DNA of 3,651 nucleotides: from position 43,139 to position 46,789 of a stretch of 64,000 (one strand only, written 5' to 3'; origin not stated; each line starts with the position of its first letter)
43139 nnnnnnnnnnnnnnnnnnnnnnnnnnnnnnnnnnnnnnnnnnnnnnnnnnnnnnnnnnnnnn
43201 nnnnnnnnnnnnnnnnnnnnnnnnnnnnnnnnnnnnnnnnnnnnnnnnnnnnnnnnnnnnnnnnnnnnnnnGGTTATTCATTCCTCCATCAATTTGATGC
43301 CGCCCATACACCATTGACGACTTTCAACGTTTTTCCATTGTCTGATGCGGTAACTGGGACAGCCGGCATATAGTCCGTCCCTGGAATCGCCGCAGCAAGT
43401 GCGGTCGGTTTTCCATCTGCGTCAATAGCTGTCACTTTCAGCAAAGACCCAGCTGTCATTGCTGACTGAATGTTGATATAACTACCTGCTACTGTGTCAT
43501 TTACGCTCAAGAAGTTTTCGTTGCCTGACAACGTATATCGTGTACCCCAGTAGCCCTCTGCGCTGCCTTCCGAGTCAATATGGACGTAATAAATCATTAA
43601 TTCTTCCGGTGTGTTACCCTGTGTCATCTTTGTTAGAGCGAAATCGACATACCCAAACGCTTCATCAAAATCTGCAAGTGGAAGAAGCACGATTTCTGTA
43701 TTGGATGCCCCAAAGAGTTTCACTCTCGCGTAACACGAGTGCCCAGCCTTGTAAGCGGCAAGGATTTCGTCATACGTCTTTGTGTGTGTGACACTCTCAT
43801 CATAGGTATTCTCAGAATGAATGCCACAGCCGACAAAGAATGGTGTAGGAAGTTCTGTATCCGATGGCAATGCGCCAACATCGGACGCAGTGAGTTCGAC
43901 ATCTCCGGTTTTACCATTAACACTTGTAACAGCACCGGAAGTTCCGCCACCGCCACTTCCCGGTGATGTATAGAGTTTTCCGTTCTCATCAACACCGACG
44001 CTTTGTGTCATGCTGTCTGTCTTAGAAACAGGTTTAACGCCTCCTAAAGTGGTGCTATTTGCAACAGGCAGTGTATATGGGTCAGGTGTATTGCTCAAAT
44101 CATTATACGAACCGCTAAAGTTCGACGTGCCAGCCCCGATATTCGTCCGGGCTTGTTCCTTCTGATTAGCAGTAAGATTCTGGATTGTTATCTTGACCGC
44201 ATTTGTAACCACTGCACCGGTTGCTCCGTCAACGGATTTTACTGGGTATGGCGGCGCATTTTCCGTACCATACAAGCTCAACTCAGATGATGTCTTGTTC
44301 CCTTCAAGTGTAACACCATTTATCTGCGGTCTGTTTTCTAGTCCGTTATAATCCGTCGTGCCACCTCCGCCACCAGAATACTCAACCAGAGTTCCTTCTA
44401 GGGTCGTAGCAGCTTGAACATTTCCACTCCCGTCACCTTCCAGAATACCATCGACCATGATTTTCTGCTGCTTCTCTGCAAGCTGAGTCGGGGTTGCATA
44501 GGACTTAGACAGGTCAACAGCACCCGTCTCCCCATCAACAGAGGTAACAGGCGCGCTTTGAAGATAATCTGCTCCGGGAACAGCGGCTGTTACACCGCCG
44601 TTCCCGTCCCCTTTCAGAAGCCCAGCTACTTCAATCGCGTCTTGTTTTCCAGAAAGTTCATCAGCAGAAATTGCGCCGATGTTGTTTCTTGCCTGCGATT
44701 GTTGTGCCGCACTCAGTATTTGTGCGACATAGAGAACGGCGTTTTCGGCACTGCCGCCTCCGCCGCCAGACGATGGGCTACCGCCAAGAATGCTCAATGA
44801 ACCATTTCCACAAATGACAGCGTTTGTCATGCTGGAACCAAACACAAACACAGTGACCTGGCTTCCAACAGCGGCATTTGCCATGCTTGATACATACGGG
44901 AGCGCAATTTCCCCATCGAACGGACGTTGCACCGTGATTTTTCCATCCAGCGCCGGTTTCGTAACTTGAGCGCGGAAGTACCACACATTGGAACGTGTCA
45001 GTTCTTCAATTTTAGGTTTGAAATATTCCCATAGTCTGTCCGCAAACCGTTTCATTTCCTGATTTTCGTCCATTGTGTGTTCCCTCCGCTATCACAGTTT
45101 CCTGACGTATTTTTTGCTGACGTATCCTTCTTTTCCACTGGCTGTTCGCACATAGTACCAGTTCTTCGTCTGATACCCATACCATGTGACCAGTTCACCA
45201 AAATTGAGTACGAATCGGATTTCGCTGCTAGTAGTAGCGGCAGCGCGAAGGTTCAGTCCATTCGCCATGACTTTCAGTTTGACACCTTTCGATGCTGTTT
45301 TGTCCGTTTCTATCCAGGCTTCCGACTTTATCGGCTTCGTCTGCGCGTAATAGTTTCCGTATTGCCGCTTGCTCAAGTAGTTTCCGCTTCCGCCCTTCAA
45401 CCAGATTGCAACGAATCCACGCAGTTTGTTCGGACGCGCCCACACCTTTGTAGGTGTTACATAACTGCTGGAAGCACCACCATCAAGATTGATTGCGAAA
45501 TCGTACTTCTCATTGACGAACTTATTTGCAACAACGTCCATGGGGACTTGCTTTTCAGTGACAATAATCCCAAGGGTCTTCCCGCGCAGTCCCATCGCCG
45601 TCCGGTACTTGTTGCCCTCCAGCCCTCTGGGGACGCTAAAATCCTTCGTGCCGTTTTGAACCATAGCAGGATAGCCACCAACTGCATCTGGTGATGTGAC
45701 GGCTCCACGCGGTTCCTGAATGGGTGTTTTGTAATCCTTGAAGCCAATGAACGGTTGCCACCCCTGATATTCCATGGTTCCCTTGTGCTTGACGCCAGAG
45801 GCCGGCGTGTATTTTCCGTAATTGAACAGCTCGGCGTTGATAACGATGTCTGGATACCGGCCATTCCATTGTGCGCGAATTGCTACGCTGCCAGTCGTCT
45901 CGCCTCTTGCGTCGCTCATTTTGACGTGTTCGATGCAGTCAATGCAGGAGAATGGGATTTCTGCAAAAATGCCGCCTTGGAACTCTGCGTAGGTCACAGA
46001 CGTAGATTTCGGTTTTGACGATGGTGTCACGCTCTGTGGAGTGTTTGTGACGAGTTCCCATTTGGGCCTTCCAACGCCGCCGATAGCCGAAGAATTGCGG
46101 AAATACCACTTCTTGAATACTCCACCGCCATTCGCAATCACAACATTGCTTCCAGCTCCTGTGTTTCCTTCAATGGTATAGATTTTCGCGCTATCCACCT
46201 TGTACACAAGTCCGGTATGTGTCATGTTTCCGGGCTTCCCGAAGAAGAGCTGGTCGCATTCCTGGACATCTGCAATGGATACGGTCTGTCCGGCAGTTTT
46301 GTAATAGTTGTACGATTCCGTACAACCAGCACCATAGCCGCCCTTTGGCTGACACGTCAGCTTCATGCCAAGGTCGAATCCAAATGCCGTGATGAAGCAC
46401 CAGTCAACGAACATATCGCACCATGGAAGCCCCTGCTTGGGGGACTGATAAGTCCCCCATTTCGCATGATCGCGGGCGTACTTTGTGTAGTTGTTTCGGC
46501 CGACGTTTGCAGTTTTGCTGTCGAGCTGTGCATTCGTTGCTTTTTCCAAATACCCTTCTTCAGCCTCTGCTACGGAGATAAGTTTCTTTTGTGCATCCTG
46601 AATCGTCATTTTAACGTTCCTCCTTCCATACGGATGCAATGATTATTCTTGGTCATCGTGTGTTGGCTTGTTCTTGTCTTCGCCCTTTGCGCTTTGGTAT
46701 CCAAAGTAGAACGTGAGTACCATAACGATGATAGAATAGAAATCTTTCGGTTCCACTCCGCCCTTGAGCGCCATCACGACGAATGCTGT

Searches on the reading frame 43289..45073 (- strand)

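Call 47: search_protein_families(library=phrogs, proteins=[window:43289-45073:-], max_evalue=0.00001)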
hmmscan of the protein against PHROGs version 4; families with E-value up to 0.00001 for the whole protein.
window:43289-45073:- (594 aa): 3 families
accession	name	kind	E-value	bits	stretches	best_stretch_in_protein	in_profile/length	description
phrog_17509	-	unknown function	1.1e-06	29.4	0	313-403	79-165/281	-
phrog_24985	-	unknown function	3.1e-06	28.2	1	237-269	27-59/70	-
phrog_31460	-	tail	8.6e-06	26.5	0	377-409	137-169/288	tail protein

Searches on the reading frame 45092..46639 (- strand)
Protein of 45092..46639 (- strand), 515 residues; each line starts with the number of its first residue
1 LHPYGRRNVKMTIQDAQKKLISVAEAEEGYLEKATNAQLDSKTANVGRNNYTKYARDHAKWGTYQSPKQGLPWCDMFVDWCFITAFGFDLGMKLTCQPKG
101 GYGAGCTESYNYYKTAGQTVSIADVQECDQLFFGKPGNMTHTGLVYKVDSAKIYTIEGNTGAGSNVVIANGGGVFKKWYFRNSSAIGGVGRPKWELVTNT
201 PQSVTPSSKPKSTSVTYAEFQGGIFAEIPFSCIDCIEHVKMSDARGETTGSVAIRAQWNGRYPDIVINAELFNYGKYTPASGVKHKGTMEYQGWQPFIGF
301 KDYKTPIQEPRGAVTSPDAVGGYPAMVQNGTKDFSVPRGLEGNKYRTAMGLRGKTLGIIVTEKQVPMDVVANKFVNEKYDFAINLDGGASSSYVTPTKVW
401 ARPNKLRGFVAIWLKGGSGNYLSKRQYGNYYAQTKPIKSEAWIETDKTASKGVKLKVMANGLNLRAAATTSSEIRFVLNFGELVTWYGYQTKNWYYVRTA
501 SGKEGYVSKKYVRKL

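Call 47: search_protein_families(library=phrogs, proteins=[window:45092-46639:-], max_evalue=0.00001)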
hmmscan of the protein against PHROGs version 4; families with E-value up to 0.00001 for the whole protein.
window:45092-46639:- (515 aa): 4 families
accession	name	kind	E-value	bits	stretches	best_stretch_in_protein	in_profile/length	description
phrog_38078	-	unknown function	6.9e-27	95.6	1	16-194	33-209/423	-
phrog_9589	-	lysis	5e-25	89.9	1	18-215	5-180/281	endolysin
phrog_21825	-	lysis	3.5e-15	57.2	1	50-195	25-166/289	endolysin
phrog_21357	-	lysis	3.4e-14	53.8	1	24-196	11-162/225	endolysin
